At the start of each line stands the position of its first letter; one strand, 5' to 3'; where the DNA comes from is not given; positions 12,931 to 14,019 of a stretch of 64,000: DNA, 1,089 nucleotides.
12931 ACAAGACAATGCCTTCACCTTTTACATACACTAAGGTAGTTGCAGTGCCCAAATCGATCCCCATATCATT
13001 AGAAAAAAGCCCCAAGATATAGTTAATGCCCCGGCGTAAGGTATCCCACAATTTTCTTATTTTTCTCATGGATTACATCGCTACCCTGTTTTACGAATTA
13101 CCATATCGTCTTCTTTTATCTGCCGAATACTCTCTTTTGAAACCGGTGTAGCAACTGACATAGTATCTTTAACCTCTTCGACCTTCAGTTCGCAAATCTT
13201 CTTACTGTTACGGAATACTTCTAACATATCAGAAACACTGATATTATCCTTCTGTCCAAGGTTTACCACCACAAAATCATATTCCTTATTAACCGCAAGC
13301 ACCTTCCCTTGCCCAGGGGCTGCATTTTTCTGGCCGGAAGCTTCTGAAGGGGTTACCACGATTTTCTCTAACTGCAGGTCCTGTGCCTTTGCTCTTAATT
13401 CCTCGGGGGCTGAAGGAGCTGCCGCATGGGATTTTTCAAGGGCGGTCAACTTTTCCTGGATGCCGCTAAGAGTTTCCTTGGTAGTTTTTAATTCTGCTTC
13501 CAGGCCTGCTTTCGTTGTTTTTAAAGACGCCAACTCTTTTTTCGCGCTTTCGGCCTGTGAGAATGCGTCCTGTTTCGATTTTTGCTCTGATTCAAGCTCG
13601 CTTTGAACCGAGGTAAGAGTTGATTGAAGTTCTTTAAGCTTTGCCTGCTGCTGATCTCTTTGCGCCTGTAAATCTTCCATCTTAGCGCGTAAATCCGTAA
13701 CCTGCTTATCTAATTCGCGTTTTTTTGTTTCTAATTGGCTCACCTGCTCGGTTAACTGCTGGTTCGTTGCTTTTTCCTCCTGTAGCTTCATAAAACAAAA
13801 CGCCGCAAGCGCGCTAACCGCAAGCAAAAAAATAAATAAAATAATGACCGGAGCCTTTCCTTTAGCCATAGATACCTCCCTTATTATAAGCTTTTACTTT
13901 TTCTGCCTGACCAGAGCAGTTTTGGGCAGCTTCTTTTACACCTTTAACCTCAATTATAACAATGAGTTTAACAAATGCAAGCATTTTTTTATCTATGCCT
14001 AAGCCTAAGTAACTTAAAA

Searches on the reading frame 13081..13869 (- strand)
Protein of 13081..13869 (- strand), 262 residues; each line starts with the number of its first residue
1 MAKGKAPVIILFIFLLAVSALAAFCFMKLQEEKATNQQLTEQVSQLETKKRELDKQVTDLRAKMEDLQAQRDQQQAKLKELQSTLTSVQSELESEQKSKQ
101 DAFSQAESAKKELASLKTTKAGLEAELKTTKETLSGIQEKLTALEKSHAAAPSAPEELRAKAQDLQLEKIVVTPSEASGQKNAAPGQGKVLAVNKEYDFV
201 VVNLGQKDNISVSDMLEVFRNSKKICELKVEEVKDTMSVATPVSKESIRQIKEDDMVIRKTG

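Call 33: search_protein_families(library=pfam, proteins=[window:13081-13869:-], max_evalue=0.001)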
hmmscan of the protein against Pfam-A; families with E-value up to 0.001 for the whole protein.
window:13081-13869:- (262 aa): 7 families
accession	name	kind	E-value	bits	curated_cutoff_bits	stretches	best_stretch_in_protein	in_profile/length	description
PF17561.7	TssO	-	8.5e-06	26.5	29.2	1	8-136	13-143/148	Type VI secretion system, TssO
PF05911.16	FPP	-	2.6e-05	23.1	40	1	30-171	688-822/871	Filament-like plant protein, long coiled-coil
PF17675.6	APG6_N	-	0.00023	22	45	0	28-97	54-123/132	Apg6 coiled-coil region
PF11932.13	DUF3450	-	0.00046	20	32.6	0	15-101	7-90/241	Protein of unknown function (DUF3450)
PF05531.17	NPV_P10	-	0.00049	21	29.8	1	39-94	9-67/75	Nucleopolyhedrovirus P10 protein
PF00038.26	Filament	-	0.00066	19.8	40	1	36-135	27-134/313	Intermediate filament protein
PF06103.16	DUF948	-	0.00081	20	37.2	1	12-86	4-78/89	Bacterial protein of unknown function (DUF948)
